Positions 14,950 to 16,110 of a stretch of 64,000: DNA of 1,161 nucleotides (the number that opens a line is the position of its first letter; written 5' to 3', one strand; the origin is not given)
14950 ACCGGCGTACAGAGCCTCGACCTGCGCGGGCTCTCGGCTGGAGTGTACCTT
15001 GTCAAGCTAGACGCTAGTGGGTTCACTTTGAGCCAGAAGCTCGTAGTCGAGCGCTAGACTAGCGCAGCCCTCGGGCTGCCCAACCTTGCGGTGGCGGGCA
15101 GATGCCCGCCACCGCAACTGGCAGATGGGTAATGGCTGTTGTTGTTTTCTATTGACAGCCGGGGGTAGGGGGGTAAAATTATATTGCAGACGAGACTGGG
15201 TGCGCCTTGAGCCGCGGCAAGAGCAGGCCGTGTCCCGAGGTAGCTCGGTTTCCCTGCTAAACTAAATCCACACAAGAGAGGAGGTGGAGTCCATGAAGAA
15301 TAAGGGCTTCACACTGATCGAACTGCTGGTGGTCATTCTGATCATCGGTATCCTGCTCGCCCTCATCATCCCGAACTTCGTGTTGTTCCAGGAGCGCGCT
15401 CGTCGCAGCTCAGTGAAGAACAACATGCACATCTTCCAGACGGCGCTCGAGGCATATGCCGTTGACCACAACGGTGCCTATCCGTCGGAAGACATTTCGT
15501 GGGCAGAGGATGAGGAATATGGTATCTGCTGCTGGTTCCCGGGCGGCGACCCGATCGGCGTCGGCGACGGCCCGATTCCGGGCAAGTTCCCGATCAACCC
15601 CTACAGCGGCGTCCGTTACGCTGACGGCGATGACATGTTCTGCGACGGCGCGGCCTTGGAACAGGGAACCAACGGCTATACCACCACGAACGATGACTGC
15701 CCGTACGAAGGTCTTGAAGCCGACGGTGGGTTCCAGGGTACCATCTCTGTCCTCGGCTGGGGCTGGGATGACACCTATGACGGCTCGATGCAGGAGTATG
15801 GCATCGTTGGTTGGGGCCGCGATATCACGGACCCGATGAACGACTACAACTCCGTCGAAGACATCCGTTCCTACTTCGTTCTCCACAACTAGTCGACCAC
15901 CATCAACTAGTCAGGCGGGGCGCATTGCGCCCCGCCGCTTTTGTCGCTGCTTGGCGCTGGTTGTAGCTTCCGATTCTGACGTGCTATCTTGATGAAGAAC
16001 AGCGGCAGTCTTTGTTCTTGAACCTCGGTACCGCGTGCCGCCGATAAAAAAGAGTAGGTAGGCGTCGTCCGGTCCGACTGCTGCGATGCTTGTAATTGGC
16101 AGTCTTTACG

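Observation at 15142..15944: Orphan type IV pilin transcription unit: near-consensus promoter, 118-nt leader, strong terminator, and an acidic Trp/Gly/Asp-rich globular domain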

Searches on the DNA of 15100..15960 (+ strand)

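Call 43: build_rna_model(alignment_id=A4, structure=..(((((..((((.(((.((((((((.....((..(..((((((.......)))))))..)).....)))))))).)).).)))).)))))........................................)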
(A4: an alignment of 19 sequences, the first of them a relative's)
Model R1 built from alignment A4 (19 sequences, 131 columns); structure: as given.
model positions 120; base pairs 29; branch points 0; effective number of sequences 1.95; information 0.59 bits per position. Calibrated on 0.2 Mb of random sequence (short: E-values are rough).
structure used (alignment columns):
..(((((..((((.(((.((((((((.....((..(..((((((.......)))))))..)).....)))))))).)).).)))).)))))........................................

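Call 44: search_with_rna_model(model_id=R1, sources=[window, L001, L004, L005, L007, L089, L090, L092, L093, L094, L095, L097, L098, L099, L101, L102, L103, L104, L106, L107, L110, L112, L113, L115, L116, L117, L118, L119, L120, L121, L123, L125, L126, L128, L130, L131, L132, L133, L134, L135, L136, L137, L138, L139, L141, L142, L144, L145, L146, L147, L148, L149, L152, L154, L155, L156, L157, L161, L162, L164, L165, L166, L168], max_evalue=1, make_alignment=true)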
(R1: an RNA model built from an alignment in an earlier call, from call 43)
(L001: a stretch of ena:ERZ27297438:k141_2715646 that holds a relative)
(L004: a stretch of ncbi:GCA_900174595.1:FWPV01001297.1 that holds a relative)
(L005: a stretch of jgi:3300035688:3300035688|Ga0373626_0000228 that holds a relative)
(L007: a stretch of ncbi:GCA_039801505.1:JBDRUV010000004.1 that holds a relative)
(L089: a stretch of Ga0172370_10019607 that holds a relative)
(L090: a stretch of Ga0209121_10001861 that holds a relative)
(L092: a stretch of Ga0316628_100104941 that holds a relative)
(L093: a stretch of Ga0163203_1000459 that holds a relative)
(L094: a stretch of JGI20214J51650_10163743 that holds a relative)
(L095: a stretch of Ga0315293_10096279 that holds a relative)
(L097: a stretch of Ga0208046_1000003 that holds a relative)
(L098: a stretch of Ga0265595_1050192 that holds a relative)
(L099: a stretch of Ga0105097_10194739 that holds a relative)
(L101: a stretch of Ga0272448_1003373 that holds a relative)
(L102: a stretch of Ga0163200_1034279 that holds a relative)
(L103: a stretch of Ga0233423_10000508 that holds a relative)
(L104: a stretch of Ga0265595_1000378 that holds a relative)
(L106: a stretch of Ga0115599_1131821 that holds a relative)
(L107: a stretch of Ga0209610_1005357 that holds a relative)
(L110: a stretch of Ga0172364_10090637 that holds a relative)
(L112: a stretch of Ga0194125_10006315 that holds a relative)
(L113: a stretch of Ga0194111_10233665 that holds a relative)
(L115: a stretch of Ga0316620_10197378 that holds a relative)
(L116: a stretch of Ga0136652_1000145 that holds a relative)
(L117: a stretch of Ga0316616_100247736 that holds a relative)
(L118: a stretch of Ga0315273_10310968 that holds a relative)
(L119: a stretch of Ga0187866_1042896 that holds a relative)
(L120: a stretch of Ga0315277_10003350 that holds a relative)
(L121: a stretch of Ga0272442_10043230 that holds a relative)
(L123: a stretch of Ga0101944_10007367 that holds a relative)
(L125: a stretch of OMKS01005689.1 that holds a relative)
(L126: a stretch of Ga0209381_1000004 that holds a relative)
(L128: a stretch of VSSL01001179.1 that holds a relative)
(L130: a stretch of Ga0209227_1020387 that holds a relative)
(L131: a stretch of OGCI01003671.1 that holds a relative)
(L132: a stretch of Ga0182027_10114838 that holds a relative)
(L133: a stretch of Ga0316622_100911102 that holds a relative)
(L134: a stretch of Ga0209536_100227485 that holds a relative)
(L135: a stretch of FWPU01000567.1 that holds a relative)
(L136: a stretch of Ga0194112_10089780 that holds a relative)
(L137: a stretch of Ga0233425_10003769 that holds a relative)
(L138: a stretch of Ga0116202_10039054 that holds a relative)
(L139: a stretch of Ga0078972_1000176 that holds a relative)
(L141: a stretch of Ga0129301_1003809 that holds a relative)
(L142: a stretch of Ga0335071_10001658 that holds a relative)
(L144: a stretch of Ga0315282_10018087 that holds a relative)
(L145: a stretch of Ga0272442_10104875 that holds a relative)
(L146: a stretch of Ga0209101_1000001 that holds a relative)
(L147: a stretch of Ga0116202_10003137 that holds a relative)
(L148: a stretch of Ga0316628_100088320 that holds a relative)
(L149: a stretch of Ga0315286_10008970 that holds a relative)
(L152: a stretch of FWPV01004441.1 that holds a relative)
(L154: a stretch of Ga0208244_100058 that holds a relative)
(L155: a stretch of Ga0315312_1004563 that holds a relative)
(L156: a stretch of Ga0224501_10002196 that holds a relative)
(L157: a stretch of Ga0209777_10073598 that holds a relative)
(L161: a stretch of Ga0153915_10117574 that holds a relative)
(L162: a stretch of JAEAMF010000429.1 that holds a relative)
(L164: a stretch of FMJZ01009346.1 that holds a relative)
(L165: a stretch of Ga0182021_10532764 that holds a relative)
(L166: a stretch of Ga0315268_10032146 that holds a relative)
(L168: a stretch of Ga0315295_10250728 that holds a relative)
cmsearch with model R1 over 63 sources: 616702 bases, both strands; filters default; matches with E-value up to 1: 71.
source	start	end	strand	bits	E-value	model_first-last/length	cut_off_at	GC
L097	9784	9903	+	131.7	1.6e-35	1-120/120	no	0.52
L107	4972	5092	+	126.3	5.7e-34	1-120/120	no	0.55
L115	521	643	+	125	1.3e-33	1-120/120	no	0.54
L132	114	232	+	123.6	3.4e-33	1-120/120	no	0.54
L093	7105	7223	+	122.4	7.3e-33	1-120/120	no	0.53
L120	9783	9901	+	117.1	2.5e-31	1-120/120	no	0.54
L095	454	572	+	117.1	2.6e-31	1-120/120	no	0.51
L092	60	178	+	114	2e-30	1-120/120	no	0.54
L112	2421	2538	+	109.8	3.2e-29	1-120/120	no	0.54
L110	1169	1287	+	109.1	5.3e-29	1-120/120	no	0.55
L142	483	602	+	105.6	5.2e-28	1-120/120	no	0.52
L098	456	580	+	105.1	7.4e-28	1-120/120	no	0.49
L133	276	401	+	104.3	1.2e-27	1-120/120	no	0.56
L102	592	716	+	103.4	2.2e-27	1-120/120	no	0.48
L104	2410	2534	+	101.7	7.3e-27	1-120/120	no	0.5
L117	826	950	+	101.5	8.1e-27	1-120/120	no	0.56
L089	418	536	+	99.9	2.4e-26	1-120/120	no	0.53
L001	9879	10003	+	96.3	2.6e-25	1-120/120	no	0.49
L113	57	182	+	93.4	1.8e-24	1-120/120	no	0.49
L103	4906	5026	+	89.9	1.9e-23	1-120/120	no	0.51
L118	79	203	+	87.6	8.5e-23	1-120/120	no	0.49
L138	271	392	+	84.5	6.5e-22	1-120/120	no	0.52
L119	520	645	+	57.8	3.4e-14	1-120/120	no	0.53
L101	180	299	+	45.1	1.6e-10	1-120/120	no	0.35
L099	326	382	+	43.9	3.6e-10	1-120/120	no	0.49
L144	9187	9308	+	43.3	5.2e-10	1-120/120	no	0.53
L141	5081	5192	+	39.1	8.7e-09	1-120/120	no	0.38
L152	9780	9904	+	36.5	5.1e-08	1-120/120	no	0.54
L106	638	756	-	35.5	9.8e-08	1-120/120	no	0.58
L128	1085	1190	+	35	1.4e-07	1-120/120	no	0.41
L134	1134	1252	+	34.2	2.2e-07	1-120/120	no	0.55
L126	9789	9899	+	33.5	3.7e-07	1-120/120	no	0.41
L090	3318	3443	+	32.6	6.7e-07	1-120/120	no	0.37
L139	9798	9902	+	32.1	9.4e-07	1-120/120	no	0.39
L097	9792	9860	-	30.8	2.2e-06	9-77/120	no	0.59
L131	2515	2632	+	30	3.7e-06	1-120/120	no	0.37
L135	9791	9904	+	28.7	8.6e-06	1-120/120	no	0.48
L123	75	198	+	28.5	1e-05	1-120/120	no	0.46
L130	1574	1700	+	27.7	1.7e-05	1-120/120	no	0.51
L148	694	748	+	27.1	2.6e-05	1-120/120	no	0.47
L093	7113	7181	-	26.5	3.8e-05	9-77/120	no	0.61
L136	574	693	+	25.9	5.7e-05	1-120/120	no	0.55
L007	9932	10002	+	25.7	6.7e-05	1-120/120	no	0.25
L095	462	530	-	25.4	8.1e-05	9-77/120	no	0.57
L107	4980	5049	-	24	0.0002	9-77/120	no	0.59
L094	668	785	+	23.9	0.00022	1-120/120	no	0.58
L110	1177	1245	-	23.4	0.0003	9-77/120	no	0.62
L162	9853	9905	+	22.8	0.00044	1-120/120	no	0.4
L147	781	833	+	22.8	0.00044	1-120/120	no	0.4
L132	122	189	-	22.7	0.00049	9-77/120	no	0.65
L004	9892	10003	+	22.4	0.00059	1-120/120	no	0.34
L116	6913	7024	+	22.1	0.00073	1-120/120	no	0.4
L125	8079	8110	+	21.9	0.00079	1-120/120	no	0.47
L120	9791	9858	-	21.8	0.00086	9-77/120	no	0.6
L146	9773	9904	+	21.4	0.0012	1-120/120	no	0.41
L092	43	136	-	20.6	0.0019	1-120/120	no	0.6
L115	529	600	-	20.6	0.0019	9-77/120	no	0.61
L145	763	862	+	20.3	0.0023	1-120/120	no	0.47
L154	9139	9172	+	19.7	0.0035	1-120/120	no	0.26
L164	9791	9904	+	19.3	0.0045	1-120/120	no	0.43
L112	2429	2495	-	18.7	0.007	9-77/120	no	0.63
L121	3531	3597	+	16.1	0.04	1-120/120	no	0.49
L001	2960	3027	+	16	0.042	1-120/120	no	0.54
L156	5852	5958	+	15.7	0.051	1-120/120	no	0.38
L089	426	494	-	15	0.079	9-77/120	no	0.59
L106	755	805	+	13.8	0.17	1-120/120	no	0.41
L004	2249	2306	+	12.8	0.36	1-120/120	no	0.41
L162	9512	9569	-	12.2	0.5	1-120/120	no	0.47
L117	827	913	-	11.6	0.77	2-83/120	no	0.62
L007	104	144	-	11.3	0.96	1-120/120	no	0.29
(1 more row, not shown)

Alignment A5: 71 matches aligned to the model, 205 columns, each read 5' to 3' on its own strand. Consensus structure (alignment columns), stored with it:
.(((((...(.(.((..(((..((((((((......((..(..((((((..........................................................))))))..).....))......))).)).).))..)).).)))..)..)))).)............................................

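Call 73: search_with_rna_model(model_id=R1, sources=[L001, L089, L090, L092, L093, L097, L101, L103, L107, L110, L112, L113, L115, L117, L118, L119, L126, L133, L134, L138, L139, L141, L142, L144, L152, L131, L135, L123, L130, L136, L094, L146, L164, L004, L116], max_evalue=0.000001, make_alignment=true)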
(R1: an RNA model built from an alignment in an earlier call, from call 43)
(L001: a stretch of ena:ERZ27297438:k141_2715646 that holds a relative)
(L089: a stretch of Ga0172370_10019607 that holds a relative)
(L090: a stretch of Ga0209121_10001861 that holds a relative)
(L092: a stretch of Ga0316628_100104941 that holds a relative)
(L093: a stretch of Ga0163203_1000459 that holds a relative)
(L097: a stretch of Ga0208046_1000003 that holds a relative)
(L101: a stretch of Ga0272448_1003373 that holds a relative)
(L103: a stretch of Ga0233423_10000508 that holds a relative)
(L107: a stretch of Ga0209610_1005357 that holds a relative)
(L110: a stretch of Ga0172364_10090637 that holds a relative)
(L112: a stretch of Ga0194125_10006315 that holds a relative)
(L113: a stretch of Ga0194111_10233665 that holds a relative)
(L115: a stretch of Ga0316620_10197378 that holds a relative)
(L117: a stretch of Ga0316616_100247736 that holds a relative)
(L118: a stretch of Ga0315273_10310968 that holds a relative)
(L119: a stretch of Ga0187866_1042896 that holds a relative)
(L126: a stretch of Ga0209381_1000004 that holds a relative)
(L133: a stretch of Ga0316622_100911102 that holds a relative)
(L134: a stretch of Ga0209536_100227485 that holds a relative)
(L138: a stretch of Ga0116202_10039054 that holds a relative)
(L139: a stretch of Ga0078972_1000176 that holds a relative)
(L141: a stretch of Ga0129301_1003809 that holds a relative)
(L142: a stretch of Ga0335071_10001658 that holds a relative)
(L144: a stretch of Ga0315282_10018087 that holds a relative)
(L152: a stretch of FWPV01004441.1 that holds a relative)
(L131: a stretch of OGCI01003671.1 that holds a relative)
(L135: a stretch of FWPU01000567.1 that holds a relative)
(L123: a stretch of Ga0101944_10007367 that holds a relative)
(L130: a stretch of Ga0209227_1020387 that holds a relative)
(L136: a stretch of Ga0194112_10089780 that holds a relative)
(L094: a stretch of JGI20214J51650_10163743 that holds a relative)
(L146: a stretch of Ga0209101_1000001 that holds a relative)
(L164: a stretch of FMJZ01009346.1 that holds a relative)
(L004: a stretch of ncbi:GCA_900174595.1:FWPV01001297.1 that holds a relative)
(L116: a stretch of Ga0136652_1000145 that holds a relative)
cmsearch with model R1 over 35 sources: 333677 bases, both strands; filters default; matches with E-value up to 0.000001: 25.
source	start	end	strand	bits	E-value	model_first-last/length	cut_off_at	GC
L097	9784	9903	+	131.7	8.5e-36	1-120/120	no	0.52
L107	4972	5092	+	126.3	3.1e-34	1-120/120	no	0.55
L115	521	643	+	125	7.3e-34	1-120/120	no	0.54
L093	7105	7223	+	122.4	3.9e-33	1-120/120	no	0.53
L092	60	178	+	114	1.1e-30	1-120/120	no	0.54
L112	2421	2538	+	109.8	1.7e-29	1-120/120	no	0.54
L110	1169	1287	+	109.1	2.9e-29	1-120/120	no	0.55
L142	483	602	+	105.6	2.8e-28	1-120/120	no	0.52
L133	276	401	+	104.3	6.6e-28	1-120/120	no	0.56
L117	826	950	+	101.5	4.4e-27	1-120/120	no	0.56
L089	418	536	+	99.9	1.3e-26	1-120/120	no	0.53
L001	9879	10003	+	96.3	1.4e-25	1-120/120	no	0.49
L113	57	182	+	93.4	9.9e-25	1-120/120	no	0.49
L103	4906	5026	+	89.9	1e-23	1-120/120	no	0.51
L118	79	203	+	87.6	4.6e-23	1-120/120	no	0.49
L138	271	392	+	84.5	3.5e-22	1-120/120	no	0.52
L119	520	645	+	57.8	1.8e-14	1-120/120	no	0.53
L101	180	299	+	45.1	8.8e-11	1-120/120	no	0.35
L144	9187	9308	+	43.3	2.8e-10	1-120/120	no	0.53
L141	5081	5192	+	39.1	4.7e-09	1-120/120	no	0.38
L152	9780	9904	+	36.5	2.7e-08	1-120/120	no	0.54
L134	1134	1252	+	34.2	1.2e-07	1-120/120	no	0.55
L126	9789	9899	+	33.5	2e-07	1-120/120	no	0.41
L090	3318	3443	+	32.6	3.6e-07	1-120/120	no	0.37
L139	9798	9902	+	32.1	5.1e-07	1-120/120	no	0.39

Alignment A6: 25 matches aligned to the model, 162 columns, each read 5' to 3' on its own strand. Consensus structure (alignment columns), stored with it:
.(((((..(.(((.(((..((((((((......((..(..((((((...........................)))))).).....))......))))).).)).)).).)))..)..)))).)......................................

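Call 75: search_rna_families(source=window, start=15100, end=15960, threshold=evalue, max_evalue=1)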
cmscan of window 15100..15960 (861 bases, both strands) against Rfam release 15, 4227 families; matches with E-value up to 1: 0.
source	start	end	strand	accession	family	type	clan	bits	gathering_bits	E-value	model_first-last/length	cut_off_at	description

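Call 76: search_rna_families(source=L097, start=9700, end=9910, threshold=evalue, max_evalue=1)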
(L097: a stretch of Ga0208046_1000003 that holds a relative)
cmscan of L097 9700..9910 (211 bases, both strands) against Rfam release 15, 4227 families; matches with E-value up to 1: 2.
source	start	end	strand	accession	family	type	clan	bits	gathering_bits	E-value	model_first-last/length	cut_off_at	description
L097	9716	9750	+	RF00599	SNORA77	Gene; snRNA; snoRNA; HACA-box;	-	14.3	42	0.89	14-48/125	no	Small nucleolar RNA SNORA77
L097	9715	9750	-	RF01670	P17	Gene; sRNA;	-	11.6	45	0.6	246-282/282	no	Pseudomonas sRNA P17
